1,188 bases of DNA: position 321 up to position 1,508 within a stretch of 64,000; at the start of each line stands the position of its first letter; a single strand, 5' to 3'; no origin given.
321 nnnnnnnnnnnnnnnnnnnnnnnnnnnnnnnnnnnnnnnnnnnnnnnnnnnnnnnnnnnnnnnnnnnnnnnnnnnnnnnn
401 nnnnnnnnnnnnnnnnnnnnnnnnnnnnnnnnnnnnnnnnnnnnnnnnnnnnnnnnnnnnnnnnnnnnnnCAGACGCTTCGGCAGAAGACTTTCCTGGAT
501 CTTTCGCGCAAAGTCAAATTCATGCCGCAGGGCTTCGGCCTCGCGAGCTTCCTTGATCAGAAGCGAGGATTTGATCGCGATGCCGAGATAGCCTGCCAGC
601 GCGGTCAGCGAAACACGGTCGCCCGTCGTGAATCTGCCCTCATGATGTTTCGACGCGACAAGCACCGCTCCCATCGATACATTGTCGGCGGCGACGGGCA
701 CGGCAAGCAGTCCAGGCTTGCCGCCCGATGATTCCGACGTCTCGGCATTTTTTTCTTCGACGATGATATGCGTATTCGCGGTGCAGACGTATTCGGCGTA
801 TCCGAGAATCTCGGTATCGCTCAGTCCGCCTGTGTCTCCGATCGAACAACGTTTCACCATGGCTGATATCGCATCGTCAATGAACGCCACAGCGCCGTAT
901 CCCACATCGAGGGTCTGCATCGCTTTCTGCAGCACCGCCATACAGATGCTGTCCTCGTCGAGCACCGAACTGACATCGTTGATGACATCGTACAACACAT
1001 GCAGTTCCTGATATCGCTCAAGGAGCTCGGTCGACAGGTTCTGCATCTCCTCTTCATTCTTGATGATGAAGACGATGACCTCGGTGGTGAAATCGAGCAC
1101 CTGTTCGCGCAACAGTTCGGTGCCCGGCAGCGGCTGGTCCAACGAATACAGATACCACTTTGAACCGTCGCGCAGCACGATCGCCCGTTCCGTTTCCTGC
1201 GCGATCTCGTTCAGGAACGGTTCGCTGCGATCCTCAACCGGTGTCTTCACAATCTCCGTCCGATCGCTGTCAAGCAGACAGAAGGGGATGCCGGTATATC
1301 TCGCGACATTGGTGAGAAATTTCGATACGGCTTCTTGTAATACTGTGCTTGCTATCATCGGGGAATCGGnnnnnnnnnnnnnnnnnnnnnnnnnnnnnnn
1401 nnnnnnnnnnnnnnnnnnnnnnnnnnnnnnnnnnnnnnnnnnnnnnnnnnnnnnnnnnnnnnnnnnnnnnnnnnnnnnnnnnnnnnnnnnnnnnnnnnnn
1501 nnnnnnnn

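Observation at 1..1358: GAF-PP2C phosphatase at the 3' end of the EPS operon as the candidate signal input (cut by the window edge)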

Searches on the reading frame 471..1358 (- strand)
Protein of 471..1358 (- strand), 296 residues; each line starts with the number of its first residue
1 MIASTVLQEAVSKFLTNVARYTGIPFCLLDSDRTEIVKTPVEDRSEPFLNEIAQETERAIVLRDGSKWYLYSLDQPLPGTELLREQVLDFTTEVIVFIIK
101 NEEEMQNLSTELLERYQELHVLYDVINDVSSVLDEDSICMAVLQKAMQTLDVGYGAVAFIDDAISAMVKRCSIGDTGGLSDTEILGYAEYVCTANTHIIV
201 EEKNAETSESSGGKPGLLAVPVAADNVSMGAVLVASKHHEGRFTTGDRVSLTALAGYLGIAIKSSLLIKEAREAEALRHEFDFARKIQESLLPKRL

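Call 48: predict_structure(alignment_id=A2)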
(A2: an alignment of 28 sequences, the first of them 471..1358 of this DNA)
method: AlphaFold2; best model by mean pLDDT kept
length: 296 residues; sequences in the alignment: 28
mean_pLDDT: 83.6   pTM: 0.58
mean pLDDT of the five models: 83.6, 82.5, 81.9, 80.3, 79.4
residues with pLDDT >= 90: 119; 70-90: 134; 50-70: 39; < 50: 4
segments of 3 or more residues with pLDDT < 50: none
pLDDT, mean of each block of 10 residues (from residue 1): 79 93 90 89 58 80 90 77 88 94 87 79 69 81 92 93 82 86 92 92 57 79 91 87 89 92 86 82 83 67
secondary structure, 60 per line:
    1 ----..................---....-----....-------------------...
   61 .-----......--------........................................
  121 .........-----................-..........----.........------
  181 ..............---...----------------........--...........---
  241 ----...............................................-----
elements in order: H5-22 E26-29 E35-38 E58-61 E67-72 H81-129 H135-150 E152-161 E166-174 H181-194 E198-200 E217-224 E227-237 H245-291

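Call 50: fold_search(model_id=the predicted structure, library=pdb)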
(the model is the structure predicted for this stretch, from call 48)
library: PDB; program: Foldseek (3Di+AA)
matches with E <= 10: 1354; with E <= 0.001: 338
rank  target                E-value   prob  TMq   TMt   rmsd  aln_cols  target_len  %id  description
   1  3ibj_A                1.1e-09  1.00  0.40  0.21   8.9       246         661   17  X-ray structure of PDE2A (released 2009-10-27)
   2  1ykd_A                1.2e-09  1.00  0.45  0.37  10.9       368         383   14  Crystal Structure of the Tandem GAF Domains from a Cyanobacterial Adenylyl Cyclase: Novel Modes of Ligand-Binding and  (released 2005-02-22)
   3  3ibj_B                2.3e-09  1.00  0.41  0.21  13.3       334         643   15  X-ray structure of PDE2A (released 2009-10-27)
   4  3lfv_B                5.3e-09  1.00  0.43  0.35  10.7       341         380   13  crystal structure of unliganded PDE5A GAF domain (released 2010-09-22)
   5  6oap_B                5.6e-09  1.00  0.41  0.40   7.7       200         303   16  Crystal structure of a dual sensor histidine kinase in the green-light absorbing Pg state (released 2019-09-18)
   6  1ykd_B                9.3e-09  1.00  0.45  0.37  11.8       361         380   13  Crystal Structure of the Tandem GAF Domains from a Cyanobacterial Adenylyl Cyclase: Novel Modes of Ligand-Binding and  (released 2005-02-22)
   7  9cxi_B                1.2e-08  1.00  0.43  0.18  12.8       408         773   10  Structure of PDE6C in complex with the rod inhibitory p gamma subunit in the absence of added cGMP (released 2024-12-18)
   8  3lfv_A                1.6e-08  1.00  0.41  0.33  10.8       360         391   11  crystal structure of unliganded PDE5A GAF domain (released 2010-09-22)
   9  6oap_A                2.4e-08  1.00  0.40  0.39  12.2       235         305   16  Crystal structure of a dual sensor histidine kinase in the green-light absorbing Pg state (released 2019-09-18)
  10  4mcw_A                2.6e-08  1.00  0.44  0.37   6.1       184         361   17  Crystal structure of a HD-GYP domain (a cyclic-di-GMP phosphodiesterase) containing a tri-nuclear metal centre (released 2014-02-19)
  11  1mc0                  3.4e-08  1.00  0.36  0.31  19.1       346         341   15  Regulatory Segment of Mouse 3',5'-Cyclic Nucleotide Phosphodiesterase 2A, Containing the GAF A and GAF B Domains (released 2002-10-02)
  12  9cxh_B                3.6e-08  1.00  0.42  0.18  12.8       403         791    9  Structure of PDE6C in complex with the rod inhibitory p gamma subunit in the presence of cGMP (released 2024-12-18)
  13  9cxi_A                3.6e-08  1.00  0.42  0.18  13.3       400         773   11  Structure of PDE6C in complex with the rod inhibitory p gamma subunit in the absence of added cGMP (released 2024-12-18)
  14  6oaq_B                3.9e-08  1.00  0.40  0.40   9.6       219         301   15  Crystal structure of a dual sensor histidine kinase in BeF3- bound state (released 2019-09-18)
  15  3mf0_B                4.8e-08  1.00  0.42  0.35  10.7       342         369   14  Crystal structure of PDE5A GAF domain (89-518) (released 2010-09-22)
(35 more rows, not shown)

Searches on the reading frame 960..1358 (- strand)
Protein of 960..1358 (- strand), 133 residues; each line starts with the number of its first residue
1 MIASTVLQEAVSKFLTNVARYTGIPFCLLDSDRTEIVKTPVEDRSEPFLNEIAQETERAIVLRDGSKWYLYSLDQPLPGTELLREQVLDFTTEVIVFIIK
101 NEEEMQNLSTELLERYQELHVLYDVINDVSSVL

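Call 39: search_protein_families(library=pfam, proteins=[window:960-1358:-], max_evalue=10)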
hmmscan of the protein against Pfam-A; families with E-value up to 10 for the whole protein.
seq(133 aa): 1 family
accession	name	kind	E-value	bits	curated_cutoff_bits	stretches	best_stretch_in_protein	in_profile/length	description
PF21835.1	YIEGIA_cap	-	0.067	13.3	24.1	1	95-112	20-37/58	Capping complex subunit for YIEGIA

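Call 62: search_protein_representatives(protein=window:963-1358:-)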
Query: 132 residues. Proteins with E-value up to 0.001 (for the whole library): 7; up to 1e-10: 2; up to 1e-30: 1. The best 7 are listed.
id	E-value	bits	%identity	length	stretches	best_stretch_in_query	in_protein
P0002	1.5e-57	209.0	77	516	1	1-132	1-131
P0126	1.9e-11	60.2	33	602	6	8-58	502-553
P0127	3.0e-10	56.4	38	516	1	1-132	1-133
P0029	2.6e-06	43.7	27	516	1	1-130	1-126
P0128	2.8e-06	43.5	30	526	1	1-131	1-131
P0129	5.3e-06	42.6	33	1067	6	39-74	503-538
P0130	7.0e-04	35.8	31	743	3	21-67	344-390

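Call 63: search_protein_families(library=pfam, proteins=[P0126, P0129, P0130, P0127, P0128], max_evalue=0.001)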
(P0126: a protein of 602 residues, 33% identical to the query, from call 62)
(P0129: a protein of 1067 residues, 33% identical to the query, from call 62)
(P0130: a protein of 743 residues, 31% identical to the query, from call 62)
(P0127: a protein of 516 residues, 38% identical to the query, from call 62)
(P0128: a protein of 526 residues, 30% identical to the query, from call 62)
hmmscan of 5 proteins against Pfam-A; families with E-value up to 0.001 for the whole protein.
P0126 (602 aa): 2 families
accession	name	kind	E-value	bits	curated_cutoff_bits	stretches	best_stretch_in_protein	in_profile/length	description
PF24890.1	ALN_composite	-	6.2e-07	29.7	27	0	221-233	2-14/55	Allantoinase, composite domain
PF04810.20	zf-Sec23_Sec24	-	9.1e-07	29.2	25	0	87-97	11-21/39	Sec23/Sec24 zinc finger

P0129 (1067 aa): 2 families
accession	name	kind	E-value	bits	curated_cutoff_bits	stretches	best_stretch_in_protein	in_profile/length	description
PF19565.4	DUF6087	-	1.5e-12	48.1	27.1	0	519-540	41-62/99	Family of unknown function (DUF6087)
PF16362.10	YaiA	-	4.1e-09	36.9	30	0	492-522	30-61/63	YaiA protein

P0130 (743 aa): 4 families
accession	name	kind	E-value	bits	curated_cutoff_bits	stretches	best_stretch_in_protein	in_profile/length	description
PF11141.13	DUF2914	-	2.2e-20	72.6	23.6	1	683-742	3-62/62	Protein of unknown function (DUF2914)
PF00691.25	OmpA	-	4.6e-17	62.6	27.2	1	489-578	2-93/98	OmpA family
PF19077.6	Big_13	-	8.9e-10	39.4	27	0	359-425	17-88/102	Bacterial Ig-like domain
PF22299.1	BRISC_FAM175B_helical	-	5.8e-05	23.2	27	0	16-40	7-31/62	BRISC complex subunit FAM175B, helical domain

P0127 (516 aa): 4 families
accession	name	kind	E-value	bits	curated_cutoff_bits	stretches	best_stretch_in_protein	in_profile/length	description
PF07228.17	SpoIIE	-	7.4e-53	179.8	25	1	320-512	1-191/192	Stage II sporulation protein E (SpoIIE)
PF01590.32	GAF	-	1.7e-07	32.2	22.4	1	137-257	3-133/133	GAF domain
PF13185.12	GAF_2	-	3.5e-07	30.9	28.6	1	135-257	3-135/136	GAF domain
PF13492.12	GAF_3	-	0.00018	22.4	27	1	143-257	9-127/129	GAF domain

P0128 (526 aa): 4 families
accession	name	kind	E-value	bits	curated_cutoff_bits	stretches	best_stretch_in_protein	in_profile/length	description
PF07228.17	SpoIIE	-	1.9e-57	194.8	25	1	335-525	3-191/192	Stage II sporulation protein E (SpoIIE)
PF13185.12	GAF_2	-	2.1e-07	31.7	28.6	1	134-270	3-135/136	GAF domain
PF01590.32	GAF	-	5.8e-06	27.3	22.4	1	135-270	2-133/133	GAF domain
PF13492.12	GAF_3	-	0.00035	21.4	27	1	136-270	3-127/129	GAF domain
